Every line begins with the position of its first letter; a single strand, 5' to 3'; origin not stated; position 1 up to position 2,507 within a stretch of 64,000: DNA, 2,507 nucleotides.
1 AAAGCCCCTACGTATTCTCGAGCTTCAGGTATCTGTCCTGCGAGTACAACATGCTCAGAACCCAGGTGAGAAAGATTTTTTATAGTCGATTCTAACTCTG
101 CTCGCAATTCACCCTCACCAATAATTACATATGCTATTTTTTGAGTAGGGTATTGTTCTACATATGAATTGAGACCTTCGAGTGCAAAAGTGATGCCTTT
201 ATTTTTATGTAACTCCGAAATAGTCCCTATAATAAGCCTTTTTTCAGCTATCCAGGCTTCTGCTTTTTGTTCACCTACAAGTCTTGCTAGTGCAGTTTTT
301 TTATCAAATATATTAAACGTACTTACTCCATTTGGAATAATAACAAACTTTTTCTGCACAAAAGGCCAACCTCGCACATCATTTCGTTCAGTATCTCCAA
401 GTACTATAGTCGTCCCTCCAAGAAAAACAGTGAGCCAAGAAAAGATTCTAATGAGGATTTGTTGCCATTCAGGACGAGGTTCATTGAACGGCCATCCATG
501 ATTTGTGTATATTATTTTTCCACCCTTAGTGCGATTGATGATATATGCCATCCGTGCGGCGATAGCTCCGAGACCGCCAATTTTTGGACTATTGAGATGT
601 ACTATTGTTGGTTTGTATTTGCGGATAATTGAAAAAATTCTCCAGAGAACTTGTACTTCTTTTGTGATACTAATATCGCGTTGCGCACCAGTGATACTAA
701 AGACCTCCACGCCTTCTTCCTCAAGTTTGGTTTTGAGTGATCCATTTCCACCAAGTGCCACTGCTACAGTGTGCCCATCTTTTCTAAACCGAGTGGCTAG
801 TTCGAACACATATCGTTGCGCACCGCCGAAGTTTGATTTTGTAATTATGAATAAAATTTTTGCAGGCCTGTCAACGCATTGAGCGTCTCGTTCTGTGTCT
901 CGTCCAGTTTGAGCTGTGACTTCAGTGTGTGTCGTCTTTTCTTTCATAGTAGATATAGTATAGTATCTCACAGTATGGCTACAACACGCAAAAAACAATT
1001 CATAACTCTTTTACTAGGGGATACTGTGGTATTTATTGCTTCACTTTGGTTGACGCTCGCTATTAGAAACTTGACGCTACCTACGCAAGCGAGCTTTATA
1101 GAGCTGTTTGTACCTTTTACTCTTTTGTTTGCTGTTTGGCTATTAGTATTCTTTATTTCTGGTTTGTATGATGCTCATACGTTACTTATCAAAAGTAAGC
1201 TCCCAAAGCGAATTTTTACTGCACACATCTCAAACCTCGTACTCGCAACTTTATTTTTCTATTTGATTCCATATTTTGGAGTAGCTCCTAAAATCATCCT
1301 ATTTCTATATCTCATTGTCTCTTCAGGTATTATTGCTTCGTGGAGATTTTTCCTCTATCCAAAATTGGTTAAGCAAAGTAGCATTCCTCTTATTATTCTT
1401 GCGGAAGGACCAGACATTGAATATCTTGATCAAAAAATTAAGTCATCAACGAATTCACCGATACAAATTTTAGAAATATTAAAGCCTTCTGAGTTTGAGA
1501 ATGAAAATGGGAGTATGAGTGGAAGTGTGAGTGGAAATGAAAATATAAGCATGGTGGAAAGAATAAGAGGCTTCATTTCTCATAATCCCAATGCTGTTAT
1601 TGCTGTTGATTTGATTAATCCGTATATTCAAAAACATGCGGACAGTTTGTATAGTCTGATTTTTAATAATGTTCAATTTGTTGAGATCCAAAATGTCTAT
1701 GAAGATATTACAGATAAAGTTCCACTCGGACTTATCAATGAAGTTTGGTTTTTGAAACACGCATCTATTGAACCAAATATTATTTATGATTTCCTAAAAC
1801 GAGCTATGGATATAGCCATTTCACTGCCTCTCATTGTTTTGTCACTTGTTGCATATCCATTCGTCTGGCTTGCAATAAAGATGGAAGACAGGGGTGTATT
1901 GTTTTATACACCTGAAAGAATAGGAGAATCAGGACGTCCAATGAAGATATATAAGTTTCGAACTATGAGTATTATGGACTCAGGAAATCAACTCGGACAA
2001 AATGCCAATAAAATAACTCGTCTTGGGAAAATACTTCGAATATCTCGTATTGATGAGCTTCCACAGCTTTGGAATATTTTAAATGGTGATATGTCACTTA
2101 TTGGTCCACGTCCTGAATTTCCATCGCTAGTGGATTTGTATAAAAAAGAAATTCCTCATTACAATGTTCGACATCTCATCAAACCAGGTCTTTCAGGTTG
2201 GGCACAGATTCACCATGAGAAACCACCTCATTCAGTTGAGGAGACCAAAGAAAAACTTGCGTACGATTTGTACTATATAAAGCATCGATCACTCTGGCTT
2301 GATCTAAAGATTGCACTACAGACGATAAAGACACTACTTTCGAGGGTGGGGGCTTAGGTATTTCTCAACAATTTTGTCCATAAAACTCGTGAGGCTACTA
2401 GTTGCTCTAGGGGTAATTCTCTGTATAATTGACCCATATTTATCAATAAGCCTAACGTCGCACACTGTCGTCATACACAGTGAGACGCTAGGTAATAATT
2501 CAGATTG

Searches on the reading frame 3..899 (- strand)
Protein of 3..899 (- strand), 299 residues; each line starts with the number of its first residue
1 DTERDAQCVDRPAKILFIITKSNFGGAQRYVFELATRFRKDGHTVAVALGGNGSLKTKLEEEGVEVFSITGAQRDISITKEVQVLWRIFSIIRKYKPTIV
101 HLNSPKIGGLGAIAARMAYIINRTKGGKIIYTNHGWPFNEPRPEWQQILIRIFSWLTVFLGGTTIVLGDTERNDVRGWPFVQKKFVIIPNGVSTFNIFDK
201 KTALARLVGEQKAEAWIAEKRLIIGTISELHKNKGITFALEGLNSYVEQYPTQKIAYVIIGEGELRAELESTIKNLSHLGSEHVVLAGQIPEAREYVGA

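Call 20: search_protein_families(library=pfam, proteins=[window:3-899:-], max_evalue=0.01)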
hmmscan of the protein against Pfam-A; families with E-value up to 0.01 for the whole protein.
window:3-899:- (299 aa): 4 families
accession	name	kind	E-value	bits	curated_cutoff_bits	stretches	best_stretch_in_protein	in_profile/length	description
PF13439.12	Glyco_transf_4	-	4.2e-20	72.9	28.5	1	24-194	1-168/170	Glycosyltransferase Family 4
PF13579.12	Glyco_trans_4_4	-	3.2e-15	57.2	29.7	1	25-191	1-158/158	Glycosyl transferase 4-like domain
PF13477.12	Glyco_trans_4_2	-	8.1e-09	36.2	23.4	1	15-137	2-110/139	Glycosyl transferase 4-like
PF00534.26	Glycos_transf_1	-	0.00017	21.6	26.4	1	212-291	6-82/172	Glycosyl transferases group 1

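Call 42: search_protein_families(library=ncbifam, proteins=[window:3-899:-], max_evalue=0.001)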
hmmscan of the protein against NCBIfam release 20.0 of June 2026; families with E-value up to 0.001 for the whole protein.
window:3-899:- (299 aa): 4 families
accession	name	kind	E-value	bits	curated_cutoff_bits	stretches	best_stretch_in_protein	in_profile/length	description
TIGR03088.1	stp2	hypoth_equivalog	3.5e-13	49.4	409.05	1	14-284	3-256/374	TIGR03088 family PEP-CTERM/XrtA system glycosyltransferase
TIGR04063.1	stp3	hypoth_equivalog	2e-08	33.5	442.05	1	167-293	164-281/397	TIGR04063 family PEP-CTERM/XrtA system glycosyltransferase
NF049988.1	MGlcDAGSynMgs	equivalog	6.3e-06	25.8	400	1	184-277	177-267/398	alpha-monoglucosyldiacylglycerol synthase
NF050056.1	ProtGlycPglH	equivalog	6.5e-06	25.4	600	0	220-277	178-234/354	GalNAc-alpha-(1->4)-GalNAc-alpha-(1->3)-diNAcBac-PP-undecaprenol alpha-1,4-N-acetyl-D-galactosaminyltransferase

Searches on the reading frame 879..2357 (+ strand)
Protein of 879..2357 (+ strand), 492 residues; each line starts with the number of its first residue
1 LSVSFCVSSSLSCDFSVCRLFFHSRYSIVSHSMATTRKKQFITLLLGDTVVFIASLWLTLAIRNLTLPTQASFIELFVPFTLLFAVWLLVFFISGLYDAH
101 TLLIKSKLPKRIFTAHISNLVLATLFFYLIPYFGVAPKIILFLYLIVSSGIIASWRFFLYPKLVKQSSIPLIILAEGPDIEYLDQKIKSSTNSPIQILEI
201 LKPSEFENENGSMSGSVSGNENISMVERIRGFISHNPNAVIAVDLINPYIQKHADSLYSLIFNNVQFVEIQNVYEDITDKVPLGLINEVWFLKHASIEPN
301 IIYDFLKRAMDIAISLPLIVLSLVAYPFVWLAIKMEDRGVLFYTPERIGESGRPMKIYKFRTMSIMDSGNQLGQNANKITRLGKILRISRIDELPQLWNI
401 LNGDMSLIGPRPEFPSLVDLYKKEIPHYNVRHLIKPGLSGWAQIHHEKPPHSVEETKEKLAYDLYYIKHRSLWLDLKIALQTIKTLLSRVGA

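Call 8: search_protein_families(library=pfam, proteins=[window:879-2357:+], max_evalue=0.01)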
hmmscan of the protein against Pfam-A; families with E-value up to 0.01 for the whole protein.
window:879-2357:+ (492 aa): 1 family
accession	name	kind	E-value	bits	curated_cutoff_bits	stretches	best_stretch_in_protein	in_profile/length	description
PF02397.22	Bac_transf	-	2e-56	190.8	27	1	307-487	1-178/179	Bacterial sugar transferase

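Call 42: search_protein_families(library=ncbifam, proteins=[window:975-2357:+], max_evalue=0.001)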
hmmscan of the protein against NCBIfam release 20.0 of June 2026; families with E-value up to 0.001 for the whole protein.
window:975-2357:+ (460 aa): 10 families
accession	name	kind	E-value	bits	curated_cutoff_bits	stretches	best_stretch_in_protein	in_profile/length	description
TIGR03025.1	EPS_sugtrans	subfamily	5.3e-90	302.8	295.55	1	15-460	2-444/445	exopolysaccharide biosynthesis polyprenyl glycosylphosphotransferase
TIGR03013.1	EpsB_2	subfamily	4.1e-81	273.3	393.35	1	16-459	3-441/443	TIGR03013 family XrtA/PEP-CTERM system glycosyltransferase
TIGR03023.1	WcaJ_sugtrans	equivalog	4.9e-73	246.9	410.75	1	16-455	3-447/453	undecaprenyl-phosphate glucose phosphotransferase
TIGR03022.1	WbaP_sugtrans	subfamily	1.9e-49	169.1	403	2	344-460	346-455/456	undecaprenyl-phosphate galactose phosphotransferase WbaP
NF007518.0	PRK10124.1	equivalog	4e-39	134.6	684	1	268-451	267-454/464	undecaprenyl-phosphate glucose phosphotransferase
NF050817.1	PolSacchBiosHfsE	equivalog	6.2e-35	120.8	750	1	273-456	270-461/467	polysaccharide biosynthesis protein HfsE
NF052601.1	undeca_RfbP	equivalog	8.9e-33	113.6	330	1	269-455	39-236/244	undecaprenyl-phosphate galactose phosphotransferase family protein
NF011751.0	PRK15204.1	equivalog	5.6e-25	87.9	907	2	342-460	364-475/476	undecaprenyl-phosphate galactose phosphotransferase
NF041877.1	EPS_EpsZ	equivalog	6.4e-24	84.4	800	1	259-460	250-458/459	exopolysaccharide biosynthesis polyisoprenyl-phosphate hexose-1-phosphate transferase EpsZ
NF045514.1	glycotran_HepC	equivalog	1.2e-17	64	140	1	268-380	110-211/220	heterocyst development glycosyltransferase HepC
